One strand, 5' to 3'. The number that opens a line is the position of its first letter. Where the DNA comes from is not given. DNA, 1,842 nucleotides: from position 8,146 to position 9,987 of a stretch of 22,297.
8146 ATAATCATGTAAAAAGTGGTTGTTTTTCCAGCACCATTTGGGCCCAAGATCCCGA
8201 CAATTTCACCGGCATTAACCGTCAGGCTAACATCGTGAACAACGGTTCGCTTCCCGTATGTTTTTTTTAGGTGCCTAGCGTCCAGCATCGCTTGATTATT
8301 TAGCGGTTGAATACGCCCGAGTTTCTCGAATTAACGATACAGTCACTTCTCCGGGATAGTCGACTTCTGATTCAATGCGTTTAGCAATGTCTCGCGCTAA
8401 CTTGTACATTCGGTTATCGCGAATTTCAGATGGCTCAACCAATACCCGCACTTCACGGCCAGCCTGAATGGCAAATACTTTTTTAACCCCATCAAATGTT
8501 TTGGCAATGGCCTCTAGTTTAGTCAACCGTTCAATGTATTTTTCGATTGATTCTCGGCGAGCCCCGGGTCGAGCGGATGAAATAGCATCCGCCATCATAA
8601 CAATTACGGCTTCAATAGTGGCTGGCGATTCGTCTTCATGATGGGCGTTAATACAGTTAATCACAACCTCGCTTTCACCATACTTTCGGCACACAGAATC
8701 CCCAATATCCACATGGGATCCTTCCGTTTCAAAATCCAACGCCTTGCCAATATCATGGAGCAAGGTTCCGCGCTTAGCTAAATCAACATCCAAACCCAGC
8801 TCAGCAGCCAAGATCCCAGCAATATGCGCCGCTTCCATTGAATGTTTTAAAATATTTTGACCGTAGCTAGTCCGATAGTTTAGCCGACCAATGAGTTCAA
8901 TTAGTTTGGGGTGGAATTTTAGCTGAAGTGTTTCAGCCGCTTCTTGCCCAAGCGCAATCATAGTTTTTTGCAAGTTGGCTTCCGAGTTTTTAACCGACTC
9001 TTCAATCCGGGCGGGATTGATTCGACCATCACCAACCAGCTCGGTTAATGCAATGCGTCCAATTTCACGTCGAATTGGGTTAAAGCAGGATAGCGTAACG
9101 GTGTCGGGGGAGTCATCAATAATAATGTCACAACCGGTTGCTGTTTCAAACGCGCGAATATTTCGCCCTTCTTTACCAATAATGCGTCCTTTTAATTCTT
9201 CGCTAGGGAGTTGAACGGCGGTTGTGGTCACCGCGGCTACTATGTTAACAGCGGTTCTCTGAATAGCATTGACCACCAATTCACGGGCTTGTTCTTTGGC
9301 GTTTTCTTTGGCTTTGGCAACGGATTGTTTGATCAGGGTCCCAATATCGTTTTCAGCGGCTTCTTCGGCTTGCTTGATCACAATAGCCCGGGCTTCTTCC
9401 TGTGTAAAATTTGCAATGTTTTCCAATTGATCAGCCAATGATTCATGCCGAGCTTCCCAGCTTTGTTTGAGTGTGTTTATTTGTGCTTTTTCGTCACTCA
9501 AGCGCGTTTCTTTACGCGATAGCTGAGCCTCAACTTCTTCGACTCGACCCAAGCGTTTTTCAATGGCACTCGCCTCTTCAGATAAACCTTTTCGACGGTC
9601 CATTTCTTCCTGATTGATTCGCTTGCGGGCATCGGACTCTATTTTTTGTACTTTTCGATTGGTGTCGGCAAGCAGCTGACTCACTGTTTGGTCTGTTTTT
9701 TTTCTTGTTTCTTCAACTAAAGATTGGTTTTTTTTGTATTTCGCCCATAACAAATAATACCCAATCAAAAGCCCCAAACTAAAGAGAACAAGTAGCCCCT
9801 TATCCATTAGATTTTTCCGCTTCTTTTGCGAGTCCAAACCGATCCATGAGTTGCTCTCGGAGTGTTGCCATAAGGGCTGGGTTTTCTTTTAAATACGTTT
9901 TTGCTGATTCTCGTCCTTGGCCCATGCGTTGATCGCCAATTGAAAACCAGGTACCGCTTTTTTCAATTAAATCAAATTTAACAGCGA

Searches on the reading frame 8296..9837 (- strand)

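Call 20: search_protein_families(library=pfam, proteins=[window:8296-9837:-], max_evalue=0.0001)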
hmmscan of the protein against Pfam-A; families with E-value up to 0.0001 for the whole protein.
window:8296-9837:- (513 aa): 3 families
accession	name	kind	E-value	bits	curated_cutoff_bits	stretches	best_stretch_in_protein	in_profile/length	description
PF12072.13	RNase_Y_N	-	1.8e-20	73.7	32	1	38-197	37-199/201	RNase Y N-terminal region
PF01966.28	HD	-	7e-18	65.5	22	1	330-420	2-114/116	HD domain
PF00013.35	KH_1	-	3.5e-08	33.5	21.5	1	208-254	4-54/66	KH domain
